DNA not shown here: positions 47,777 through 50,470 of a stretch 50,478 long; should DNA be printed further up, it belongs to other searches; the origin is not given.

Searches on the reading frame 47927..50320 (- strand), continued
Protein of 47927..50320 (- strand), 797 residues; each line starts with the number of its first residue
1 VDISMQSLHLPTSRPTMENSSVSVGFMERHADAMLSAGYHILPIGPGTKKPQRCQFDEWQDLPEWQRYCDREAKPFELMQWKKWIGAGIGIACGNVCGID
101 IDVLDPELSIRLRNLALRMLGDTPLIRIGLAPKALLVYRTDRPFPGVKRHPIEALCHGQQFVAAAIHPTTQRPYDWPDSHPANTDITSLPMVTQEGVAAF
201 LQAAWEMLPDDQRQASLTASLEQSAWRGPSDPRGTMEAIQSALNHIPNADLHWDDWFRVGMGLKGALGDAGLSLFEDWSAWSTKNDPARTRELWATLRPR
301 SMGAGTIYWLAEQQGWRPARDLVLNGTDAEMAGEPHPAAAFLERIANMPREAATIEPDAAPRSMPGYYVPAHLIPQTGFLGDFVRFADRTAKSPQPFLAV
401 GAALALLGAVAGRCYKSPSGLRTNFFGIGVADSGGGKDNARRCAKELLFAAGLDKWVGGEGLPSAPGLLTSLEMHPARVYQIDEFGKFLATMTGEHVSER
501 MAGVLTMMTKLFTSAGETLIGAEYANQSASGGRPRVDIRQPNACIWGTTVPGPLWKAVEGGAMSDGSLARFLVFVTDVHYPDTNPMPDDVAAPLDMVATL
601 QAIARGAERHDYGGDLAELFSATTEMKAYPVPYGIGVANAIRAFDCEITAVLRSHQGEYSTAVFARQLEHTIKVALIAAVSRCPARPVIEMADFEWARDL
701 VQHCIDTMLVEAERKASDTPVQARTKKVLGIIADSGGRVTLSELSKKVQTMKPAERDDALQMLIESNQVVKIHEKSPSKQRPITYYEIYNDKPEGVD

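Call 109: search_dna_similar(query=window:47927-50254:-, collection=phages, mode=protein, max_rows=15)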
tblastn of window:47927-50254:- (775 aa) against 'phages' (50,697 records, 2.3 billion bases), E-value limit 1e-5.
Records with a match: 372; places in all: 373; records where one place covers at least 80% of the query: 5.
Best place of each record, by identity: <60% 372.
By first word of the organism name: Salmonella 88; Brucella 41; Klebsiella 26; Serratia 22; Proteus 21; Vibrio 19; Aeromonas 15; Liberibacter 13; Escherichia 10; Providencia 10; and 35 more.
By host as written in the record: - 28; Salmonella enterica subsp. enterica serovar Typhimurium 25; Salmonella enterica 17; Proteus mirabilis 15; Brucella abortus S19 14; Serratia marcescens 13; Salmonella sp. 10; Klebsiella pneumoniae 10; and 137 more.
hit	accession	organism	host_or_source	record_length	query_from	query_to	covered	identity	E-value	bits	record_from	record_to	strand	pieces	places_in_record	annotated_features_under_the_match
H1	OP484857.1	Sinorhizobium phage AP-16-3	Sinorhizobium meliloti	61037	12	713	91%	24.2%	2e-31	138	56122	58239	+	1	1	hypothetical protein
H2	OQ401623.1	Roseobacter phage CRP-901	Roseobacter sp. FZCC0083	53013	64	743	88%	24.0%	4e-23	112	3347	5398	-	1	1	bifunctional DNA primase/polymerase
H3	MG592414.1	Vibrio phage 1.030.O._10N.222.55.F9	Vibrio sp. sp. F13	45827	59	760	91%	23.2%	3e-26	122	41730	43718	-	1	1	coil containing protein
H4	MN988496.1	Rhizobium phage RHph_TM3_3_14B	Rhizobium etli T3_14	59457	12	710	90%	23.2%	6e-31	137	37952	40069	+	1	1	putative DNA primase protein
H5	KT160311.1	Vibrio phage H188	Vibrio kanaloae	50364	59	760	91%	22.6%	1e-22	110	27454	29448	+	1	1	bifunctional DNA primase/polymerase domain protein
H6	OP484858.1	Sinorhizobium phage NV1.1.1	Sinorhizobium meliloti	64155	7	747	77%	24.6%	2e-19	168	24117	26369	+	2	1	hypothetical protein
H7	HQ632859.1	Loktanella phage pCB2051-A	Loktanella sp. CB2051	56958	143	753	79%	23.2%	4e-19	99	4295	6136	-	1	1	hypothetical protein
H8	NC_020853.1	Loktanella phage pCB2051-A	Loktanella sp. CB2051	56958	143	753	79%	23.2%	4e-19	99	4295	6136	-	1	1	DNA primase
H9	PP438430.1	Synechococcus phage Ssp-JY40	Synechococcus sp.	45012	355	769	54%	33.3%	7e-50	196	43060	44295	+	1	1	hypothetical protein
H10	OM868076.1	Synechococcus phage Yong-M3-232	Synechococcus sp. PCC 7002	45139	355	769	54%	33.3%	7e-50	196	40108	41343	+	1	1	hypothetical protein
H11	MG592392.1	Vibrio phage 1.005.O._10N.286.48.F2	Vibrio splendidus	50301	232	760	68%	24.8%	5e-24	115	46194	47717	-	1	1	coil containing protein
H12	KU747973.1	Pseudoalteromonas phage vB_PspS-H40/1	Pseudoalteromonas sp.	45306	217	741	68%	24.0%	2e-32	141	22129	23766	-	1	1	putative bifunctional DNA primase/polymerase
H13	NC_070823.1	Pseudoalteromonas phage vB_PspS-H40/1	Pseudoalteromonas sp.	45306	217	741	68%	24.0%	2e-32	141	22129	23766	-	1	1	putative bifunctional DNA primase/polymerase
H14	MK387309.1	Pseudoalteromonas phage C7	Pseudoalteromonas atlantica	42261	217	741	68%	23.2%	6e-30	134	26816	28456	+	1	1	putative bifunctional DNA primase/polymerase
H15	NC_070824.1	Pseudoalteromonas phage C7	Pseudoalteromonas atlantica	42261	217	741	68%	23.2%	6e-30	134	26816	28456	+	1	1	putative bifunctional DNA primase/polymerase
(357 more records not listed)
